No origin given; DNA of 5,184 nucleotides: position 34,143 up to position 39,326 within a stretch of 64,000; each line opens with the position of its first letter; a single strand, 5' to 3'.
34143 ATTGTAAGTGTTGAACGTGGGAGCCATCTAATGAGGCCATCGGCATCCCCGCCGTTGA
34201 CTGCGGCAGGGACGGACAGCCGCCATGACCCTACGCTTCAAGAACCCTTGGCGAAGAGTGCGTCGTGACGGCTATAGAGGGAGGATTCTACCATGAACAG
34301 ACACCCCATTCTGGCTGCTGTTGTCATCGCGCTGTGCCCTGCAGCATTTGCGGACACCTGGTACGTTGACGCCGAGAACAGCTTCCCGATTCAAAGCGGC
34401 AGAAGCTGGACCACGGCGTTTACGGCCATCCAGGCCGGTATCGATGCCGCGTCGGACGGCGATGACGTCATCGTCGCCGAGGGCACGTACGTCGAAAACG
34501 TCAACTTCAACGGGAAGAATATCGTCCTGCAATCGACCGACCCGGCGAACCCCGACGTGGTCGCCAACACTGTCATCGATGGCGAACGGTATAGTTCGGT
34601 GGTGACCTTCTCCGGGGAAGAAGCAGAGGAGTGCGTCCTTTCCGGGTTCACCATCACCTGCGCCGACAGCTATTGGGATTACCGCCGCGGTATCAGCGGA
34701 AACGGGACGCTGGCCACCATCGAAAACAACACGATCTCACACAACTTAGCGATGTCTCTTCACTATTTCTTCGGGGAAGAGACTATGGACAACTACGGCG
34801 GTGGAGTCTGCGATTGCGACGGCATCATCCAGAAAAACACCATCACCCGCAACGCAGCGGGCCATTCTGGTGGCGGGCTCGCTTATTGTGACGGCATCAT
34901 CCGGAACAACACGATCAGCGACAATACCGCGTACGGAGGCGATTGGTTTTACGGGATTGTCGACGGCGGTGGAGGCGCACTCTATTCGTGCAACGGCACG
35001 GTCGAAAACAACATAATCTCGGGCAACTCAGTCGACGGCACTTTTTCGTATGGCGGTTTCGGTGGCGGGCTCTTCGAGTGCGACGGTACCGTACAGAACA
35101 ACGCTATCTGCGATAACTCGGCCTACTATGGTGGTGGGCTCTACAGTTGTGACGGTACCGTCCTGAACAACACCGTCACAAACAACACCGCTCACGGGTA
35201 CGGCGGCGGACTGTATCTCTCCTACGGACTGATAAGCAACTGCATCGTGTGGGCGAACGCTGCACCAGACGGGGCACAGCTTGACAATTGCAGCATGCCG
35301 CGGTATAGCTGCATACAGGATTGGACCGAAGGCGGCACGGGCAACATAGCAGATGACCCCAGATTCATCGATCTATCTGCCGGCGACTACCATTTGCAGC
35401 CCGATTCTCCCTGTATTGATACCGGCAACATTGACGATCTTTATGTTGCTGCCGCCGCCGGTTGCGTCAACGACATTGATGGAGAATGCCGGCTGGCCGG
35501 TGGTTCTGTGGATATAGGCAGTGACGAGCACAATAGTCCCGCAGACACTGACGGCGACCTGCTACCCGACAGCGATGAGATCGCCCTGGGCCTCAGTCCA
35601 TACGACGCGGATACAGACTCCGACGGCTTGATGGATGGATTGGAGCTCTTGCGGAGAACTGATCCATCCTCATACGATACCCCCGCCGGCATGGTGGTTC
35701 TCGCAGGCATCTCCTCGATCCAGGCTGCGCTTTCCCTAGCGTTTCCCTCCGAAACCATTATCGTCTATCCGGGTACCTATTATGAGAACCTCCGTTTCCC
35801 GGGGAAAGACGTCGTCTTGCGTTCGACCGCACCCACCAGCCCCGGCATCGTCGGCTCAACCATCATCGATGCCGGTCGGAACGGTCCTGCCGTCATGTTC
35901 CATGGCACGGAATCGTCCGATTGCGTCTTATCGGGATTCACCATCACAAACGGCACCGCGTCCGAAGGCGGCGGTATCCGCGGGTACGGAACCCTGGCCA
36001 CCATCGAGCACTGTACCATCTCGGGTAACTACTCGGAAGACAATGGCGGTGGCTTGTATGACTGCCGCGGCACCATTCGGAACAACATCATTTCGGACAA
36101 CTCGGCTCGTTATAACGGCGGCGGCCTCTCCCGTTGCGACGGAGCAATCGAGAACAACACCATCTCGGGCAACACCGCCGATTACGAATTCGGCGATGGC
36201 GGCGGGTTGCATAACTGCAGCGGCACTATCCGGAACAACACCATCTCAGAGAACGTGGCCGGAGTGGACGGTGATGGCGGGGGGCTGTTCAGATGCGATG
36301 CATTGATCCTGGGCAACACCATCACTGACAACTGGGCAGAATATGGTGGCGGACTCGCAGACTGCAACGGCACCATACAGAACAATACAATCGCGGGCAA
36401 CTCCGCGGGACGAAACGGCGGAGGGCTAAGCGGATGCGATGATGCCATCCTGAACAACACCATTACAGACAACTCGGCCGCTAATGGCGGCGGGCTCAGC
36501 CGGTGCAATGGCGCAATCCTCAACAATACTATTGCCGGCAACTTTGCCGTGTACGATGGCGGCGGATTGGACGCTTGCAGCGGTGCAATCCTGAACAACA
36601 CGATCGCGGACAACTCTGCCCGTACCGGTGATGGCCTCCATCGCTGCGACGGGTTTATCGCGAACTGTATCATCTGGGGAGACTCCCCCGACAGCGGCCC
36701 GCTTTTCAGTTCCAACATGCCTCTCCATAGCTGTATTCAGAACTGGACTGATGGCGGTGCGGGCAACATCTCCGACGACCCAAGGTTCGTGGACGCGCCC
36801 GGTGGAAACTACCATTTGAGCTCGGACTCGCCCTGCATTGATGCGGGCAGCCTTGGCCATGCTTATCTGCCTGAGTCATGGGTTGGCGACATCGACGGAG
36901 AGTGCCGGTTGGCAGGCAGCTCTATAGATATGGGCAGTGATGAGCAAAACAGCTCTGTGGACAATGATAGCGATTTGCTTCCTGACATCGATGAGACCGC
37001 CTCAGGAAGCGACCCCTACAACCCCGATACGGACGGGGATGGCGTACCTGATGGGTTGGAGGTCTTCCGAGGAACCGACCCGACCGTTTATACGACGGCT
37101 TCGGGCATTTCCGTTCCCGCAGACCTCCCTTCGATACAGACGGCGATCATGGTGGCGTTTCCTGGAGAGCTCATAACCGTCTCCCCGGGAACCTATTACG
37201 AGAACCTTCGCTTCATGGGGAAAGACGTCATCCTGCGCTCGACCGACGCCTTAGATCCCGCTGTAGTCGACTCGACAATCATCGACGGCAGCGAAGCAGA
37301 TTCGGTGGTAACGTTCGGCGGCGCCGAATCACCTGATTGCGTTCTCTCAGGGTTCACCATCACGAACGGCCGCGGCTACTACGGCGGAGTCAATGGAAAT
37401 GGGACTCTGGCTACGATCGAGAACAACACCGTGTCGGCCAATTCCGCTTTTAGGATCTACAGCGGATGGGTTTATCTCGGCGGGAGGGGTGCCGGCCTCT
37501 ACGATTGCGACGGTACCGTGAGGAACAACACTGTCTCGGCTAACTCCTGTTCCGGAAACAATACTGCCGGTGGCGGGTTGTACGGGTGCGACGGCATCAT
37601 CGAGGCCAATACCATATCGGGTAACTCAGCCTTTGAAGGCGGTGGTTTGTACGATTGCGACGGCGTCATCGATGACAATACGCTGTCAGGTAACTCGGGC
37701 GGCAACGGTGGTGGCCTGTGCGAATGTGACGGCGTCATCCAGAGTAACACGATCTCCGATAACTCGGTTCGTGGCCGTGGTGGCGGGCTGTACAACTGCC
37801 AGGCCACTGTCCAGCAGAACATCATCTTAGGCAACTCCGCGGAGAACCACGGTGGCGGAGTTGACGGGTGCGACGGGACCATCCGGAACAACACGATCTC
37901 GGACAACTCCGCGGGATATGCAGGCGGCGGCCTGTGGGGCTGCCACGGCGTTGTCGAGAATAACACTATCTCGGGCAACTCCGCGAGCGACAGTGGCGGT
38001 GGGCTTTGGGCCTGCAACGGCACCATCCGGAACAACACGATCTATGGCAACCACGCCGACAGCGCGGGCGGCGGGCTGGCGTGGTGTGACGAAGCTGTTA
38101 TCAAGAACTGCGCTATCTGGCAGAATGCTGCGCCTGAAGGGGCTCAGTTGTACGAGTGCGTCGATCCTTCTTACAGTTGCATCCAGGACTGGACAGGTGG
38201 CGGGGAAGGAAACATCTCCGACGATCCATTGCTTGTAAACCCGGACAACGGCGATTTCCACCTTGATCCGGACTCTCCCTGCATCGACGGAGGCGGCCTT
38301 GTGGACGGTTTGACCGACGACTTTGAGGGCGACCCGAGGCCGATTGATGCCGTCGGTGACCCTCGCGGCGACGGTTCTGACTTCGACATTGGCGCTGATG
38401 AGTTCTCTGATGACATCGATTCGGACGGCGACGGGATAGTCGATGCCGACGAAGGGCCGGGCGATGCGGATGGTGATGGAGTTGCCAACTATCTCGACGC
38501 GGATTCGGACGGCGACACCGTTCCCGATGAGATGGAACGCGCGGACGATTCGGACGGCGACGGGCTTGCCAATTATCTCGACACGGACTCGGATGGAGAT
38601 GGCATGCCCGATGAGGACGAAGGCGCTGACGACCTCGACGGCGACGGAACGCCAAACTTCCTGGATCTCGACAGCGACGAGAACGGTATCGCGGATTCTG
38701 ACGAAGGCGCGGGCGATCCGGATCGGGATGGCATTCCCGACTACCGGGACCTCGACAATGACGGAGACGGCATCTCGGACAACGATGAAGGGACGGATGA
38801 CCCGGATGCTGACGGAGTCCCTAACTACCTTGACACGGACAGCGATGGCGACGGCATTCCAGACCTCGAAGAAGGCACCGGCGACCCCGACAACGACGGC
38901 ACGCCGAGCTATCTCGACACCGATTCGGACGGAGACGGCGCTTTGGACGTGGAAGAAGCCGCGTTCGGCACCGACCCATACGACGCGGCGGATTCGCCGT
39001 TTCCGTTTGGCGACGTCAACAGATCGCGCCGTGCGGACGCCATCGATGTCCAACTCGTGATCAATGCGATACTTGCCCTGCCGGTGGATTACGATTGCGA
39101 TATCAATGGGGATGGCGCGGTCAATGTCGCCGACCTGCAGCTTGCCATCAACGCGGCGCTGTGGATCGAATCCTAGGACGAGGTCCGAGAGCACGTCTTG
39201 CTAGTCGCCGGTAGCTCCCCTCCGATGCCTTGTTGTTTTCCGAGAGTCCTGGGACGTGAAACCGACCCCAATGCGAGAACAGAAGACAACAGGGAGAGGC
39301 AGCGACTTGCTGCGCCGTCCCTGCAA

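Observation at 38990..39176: Both giant proteins end with the same dockerin-like Ca-binding module; candidate shared assembly or sorting signal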

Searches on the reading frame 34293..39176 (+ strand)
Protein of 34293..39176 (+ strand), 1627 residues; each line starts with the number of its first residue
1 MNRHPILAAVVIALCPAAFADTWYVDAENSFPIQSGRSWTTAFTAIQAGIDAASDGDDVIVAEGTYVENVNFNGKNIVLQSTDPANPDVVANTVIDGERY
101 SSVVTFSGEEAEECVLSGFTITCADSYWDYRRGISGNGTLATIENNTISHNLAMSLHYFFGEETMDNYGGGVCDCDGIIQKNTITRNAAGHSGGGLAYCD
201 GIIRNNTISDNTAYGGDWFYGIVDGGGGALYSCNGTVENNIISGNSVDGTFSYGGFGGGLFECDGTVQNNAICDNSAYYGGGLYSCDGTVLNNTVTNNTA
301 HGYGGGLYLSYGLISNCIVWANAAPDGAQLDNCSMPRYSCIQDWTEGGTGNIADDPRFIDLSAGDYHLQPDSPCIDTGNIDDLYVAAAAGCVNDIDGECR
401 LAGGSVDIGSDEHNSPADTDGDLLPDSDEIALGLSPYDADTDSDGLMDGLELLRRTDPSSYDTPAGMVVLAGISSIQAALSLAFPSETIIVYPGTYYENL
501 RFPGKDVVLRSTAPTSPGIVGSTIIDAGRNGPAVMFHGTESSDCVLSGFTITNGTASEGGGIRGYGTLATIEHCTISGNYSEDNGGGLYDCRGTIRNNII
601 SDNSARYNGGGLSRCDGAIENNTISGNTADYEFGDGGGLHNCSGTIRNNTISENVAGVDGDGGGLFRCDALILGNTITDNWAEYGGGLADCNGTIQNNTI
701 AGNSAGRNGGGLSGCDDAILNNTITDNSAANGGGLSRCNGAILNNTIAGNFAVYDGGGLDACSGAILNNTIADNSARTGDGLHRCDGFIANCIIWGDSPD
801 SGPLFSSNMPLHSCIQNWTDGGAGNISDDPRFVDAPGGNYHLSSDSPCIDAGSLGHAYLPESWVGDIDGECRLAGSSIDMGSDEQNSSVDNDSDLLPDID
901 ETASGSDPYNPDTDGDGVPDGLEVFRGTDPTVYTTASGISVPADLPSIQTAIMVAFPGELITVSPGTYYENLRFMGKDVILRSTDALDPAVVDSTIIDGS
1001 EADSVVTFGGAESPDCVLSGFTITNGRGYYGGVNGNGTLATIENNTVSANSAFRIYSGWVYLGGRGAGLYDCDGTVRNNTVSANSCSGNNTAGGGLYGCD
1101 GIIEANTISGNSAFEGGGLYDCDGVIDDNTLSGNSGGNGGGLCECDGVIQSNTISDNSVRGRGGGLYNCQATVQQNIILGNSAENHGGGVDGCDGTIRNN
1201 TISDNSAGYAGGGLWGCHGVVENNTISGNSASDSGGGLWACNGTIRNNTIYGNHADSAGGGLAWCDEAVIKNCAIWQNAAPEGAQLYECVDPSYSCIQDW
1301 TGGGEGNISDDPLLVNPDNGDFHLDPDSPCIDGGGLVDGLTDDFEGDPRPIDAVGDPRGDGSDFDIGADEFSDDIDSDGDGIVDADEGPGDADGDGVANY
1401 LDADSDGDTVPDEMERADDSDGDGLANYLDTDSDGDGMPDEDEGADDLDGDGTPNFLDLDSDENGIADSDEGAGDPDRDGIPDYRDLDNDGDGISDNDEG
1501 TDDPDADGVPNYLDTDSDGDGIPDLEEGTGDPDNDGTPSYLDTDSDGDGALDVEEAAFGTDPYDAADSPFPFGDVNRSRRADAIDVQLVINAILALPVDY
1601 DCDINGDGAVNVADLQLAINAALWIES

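Call 5: search_protein_families(library=pfam, proteins=[window:34293-39173:+], max_evalue=0.01)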
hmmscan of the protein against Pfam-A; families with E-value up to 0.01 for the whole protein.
window:34293-39173:+ (1627 aa): 4 families
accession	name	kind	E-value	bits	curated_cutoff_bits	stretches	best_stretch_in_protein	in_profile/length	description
PF13229.12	Beta_helix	-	1.2e-28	100.1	25.9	4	134-311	3-146/158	Right handed beta helix region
PF18884.5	TSP3_bac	-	1.6e-05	25.1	25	2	912-931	1-20/22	Bacterial TSP3 repeat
PF00404.24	Dockerin_1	-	0.00019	22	22.9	1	1573-1620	2-54/57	Dockerin type I domain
PF17161.10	DUF5123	-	0.0028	19.2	35.1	0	1306-1349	80-112/113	Domain of unknown function (DUF5123)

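Call 22: find_encoding_contigs(protein=window:34293-39176:+, flank=10000, max_places=6)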
Protein window:34293-39176:+ (1627 aa): 3 contigs read that carry it; 3 places shown.
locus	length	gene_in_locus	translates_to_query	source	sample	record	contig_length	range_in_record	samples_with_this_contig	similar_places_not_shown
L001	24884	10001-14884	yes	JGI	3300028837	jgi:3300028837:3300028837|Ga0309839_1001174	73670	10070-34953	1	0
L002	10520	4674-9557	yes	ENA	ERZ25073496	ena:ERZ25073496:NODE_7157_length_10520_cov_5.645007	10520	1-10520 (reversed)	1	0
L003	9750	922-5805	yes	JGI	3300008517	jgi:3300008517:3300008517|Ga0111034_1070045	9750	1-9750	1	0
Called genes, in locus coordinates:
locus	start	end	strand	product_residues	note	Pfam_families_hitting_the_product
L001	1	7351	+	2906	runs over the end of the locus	PF01839:FG-GAP, PF13517:FG-GAP_3 (weak), PF01839:FG-GAP, PF13517:FG-GAP_3, PF01839:FG-GAP, PF13517:FG-GAP_3, PF13620:CarboxypepD_reg, PF00404:Dockerin_1, +3 more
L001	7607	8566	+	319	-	PF01370:Epimerase, PF01073:3Beta_HSD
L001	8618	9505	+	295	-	PF00291:PALP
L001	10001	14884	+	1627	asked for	PF13229:Beta_helix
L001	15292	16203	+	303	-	PF01408:GFO_IDH_MocA (faint), PF03447:NAD_binding_3, PF01958:Asp_DH_C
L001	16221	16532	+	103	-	PF00829:Ribosomal_L21p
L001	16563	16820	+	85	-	PF01016:Ribosomal_L27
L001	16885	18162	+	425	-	PF01018:GTP1_OBG, PF00025:Arf (faint), PF01926:MMR_HSR1, PF02421:FeoB_N, PF09269:DUF1967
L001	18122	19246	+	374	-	PF00696:AA_kinase, PF01472:PUA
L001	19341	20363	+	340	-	PF13620:CarboxypepD_reg, PF13715:CarbopepD_reg_2 (faint), PF17210:SdrD_B (weak), PF22904:NOMO1-like_2nd (faint), PF00775:Dioxygenase_C (faint), PF13620:CarboxypepD_reg (weak)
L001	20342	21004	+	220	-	PF05635:23S_rRNA_IVP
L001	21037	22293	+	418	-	PF00171:Aldedh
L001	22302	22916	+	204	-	PF01467:CTP_transf_like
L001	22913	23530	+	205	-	PF01966:HD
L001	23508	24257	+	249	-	PF01209:Ubie_methyltran (weak), PF13489:Methyltransf_23, PF13649:Methyltransf_25, PF13847:Methyltransf_31, PF08241:Methyltransf_11, PF08242:Methyltransf_12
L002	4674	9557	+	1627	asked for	PF13229:Beta_helix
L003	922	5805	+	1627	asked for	PF13229:Beta_helix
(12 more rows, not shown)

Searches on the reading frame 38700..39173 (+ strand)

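Call 46: search_protein_families(library=ncbifam, proteins=[window:38700-39173:+], max_evalue=1)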
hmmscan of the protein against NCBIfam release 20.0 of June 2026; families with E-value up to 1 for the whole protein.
window:38700-39173:+ (158 aa): 1 family
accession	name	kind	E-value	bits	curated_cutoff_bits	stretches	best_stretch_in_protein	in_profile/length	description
NF053691.1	BamM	equivalog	0.0011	18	315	3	30-55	262-287/376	BamM family beta-barrel-assembly machinery protein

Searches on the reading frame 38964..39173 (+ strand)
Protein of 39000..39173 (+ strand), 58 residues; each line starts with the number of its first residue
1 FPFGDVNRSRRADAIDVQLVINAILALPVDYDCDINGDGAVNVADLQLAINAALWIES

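Call 6: search_protein_families(library=pfam, proteins=[window:39000-39173:+], max_evalue=10)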
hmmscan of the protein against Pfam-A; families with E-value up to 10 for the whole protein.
seq(58 aa): 2 families
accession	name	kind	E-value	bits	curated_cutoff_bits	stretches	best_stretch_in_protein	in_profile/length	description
PF00404.24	Dockerin_1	-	5.5e-08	33.3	22.9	1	4-51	2-54/57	Dockerin type I domain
PF00036.39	EF-hand_1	-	0.21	11.6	25.4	1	33-51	9-27/29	EF hand domain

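Call 58: predict_structure(alignment_id=A3)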
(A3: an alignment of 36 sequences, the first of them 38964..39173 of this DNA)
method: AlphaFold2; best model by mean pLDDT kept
length: 70 residues; sequences in the alignment: 36
mean_pLDDT: 88.2   pTM: 0.72
mean pLDDT of the five models: 88.2, 87.3, 87.3, 86.8, 86.4
residues with pLDDT >= 90: 51; 70-90: 7; 50-70: 11; < 50: 1
segments of 3 or more residues with pLDDT < 50: none
pLDDT, mean of each block of 10 residues (from residue 1): 56 85 96 98 97 98 89
secondary structure, 60 per line:
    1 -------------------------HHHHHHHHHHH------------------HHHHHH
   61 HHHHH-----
elements in order: H26-36 H55-65

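Call 61: fold_search(model_id=the predicted structure, library=pdb)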
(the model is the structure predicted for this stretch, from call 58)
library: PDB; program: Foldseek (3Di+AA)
matches with E <= 10: 33; with E <= 0.001: 0
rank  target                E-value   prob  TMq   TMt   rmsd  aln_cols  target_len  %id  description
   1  6kgf_D                1.3e-02  1.00  0.63  0.70   2.2        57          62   33  Crystal structure of CaDoc0917(R16D)-CaCohA2 complex at pH 8.2 (released 2020-07-08)
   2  3ul4_B                1.5e-02  1.00  0.65  0.71   2.0        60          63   28  Crystal structure of Coh-OlpA(Cthe_3080)-Doc918(Cthe_0918) complex: A novel type I Cohesin-Dockerin complex from Clost (released 2012-11-28)
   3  6kge_D                1.9e-02  1.00  0.67  0.75   2.2        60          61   32  Crystal structure of CaDoc0917(R16D)-CaCohA2 complex at pH 5.5 (released 2020-07-08)
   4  6kg9_MODEL_1_A        2.0e-02  1.00  0.67  0.70   2.6        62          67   31  Solution structure of CaDoc0917 from Clostridium acetobutylicum (released 2020-07-08)
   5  6kgd_B                3.8e-02  1.00  0.63  0.76   1.4        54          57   31  Crystal structure of CaDoc0917(R49D)-CaCohA2 complex at pH 8.0 (released 2020-07-08)
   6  6kgf_B                4.3e-02  1.00  0.60  0.67   1.7        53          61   34  Crystal structure of CaDoc0917(R16D)-CaCohA2 complex at pH 8.2 (released 2020-07-08)
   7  2mte_MODEL_1_A        4.9e-02  1.00  0.66  0.67   2.4        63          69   25  Solution structure of Doc48S (released 2014-10-15)
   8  6kge_B                7.6e-02  1.00  0.60  0.69   1.7        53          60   34  Crystal structure of CaDoc0917(R16D)-CaCohA2 complex at pH 5.5 (released 2020-07-08)
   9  6kgc_B                1.1e-01  1.00  0.61  0.71   1.6        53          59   34  Crystal structure of CaDoc0917(R49D)-CaCohA2 complex at pH 5.4 (released 2020-07-08)
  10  4fl4_D                1.4e-01  0.99  0.62  0.66   2.3        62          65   24  Scaffoldin conformation and dynamics revealed by a ternary complex from the Clostridium thermocellum cellulosome (released 2012-06-27)
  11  2vn5_B                1.9e-01  0.98  0.58  0.70   3.3        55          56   31  The Clostridium cellulolyticum dockerin displays a dual binding mode for its cohesin partner (released 2008-05-20)
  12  4uyp_B                2.0e-01  0.99  0.63  0.61   2.3        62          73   22  High resolution structure of the third cohesin ScaC in complex with the ScaB dockerin with a mutation in the N-termina (released 2015-04-15)
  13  2ccl_B                2.1e-01  0.99  0.65  0.72   2.1        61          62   24  THE S45A, T46A MUTANT OF THE TYPE I COHESIN-DOCKERIN COMPLEX FROM THE CELLULOSOME OF CLOSTRIDIUM THERMOCELLUM (released 2007-02-13)
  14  2vn5_D                3.1e-01  0.96  0.57  0.69   3.1        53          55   32  The Clostridium cellulolyticum dockerin displays a dual binding mode for its cohesin partner (released 2008-05-20)
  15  4fl4_J                3.3e-01  0.96  0.60  0.63   2.9        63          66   25  Scaffoldin conformation and dynamics revealed by a ternary complex from the Clostridium thermocellum cellulosome (released 2012-06-27)
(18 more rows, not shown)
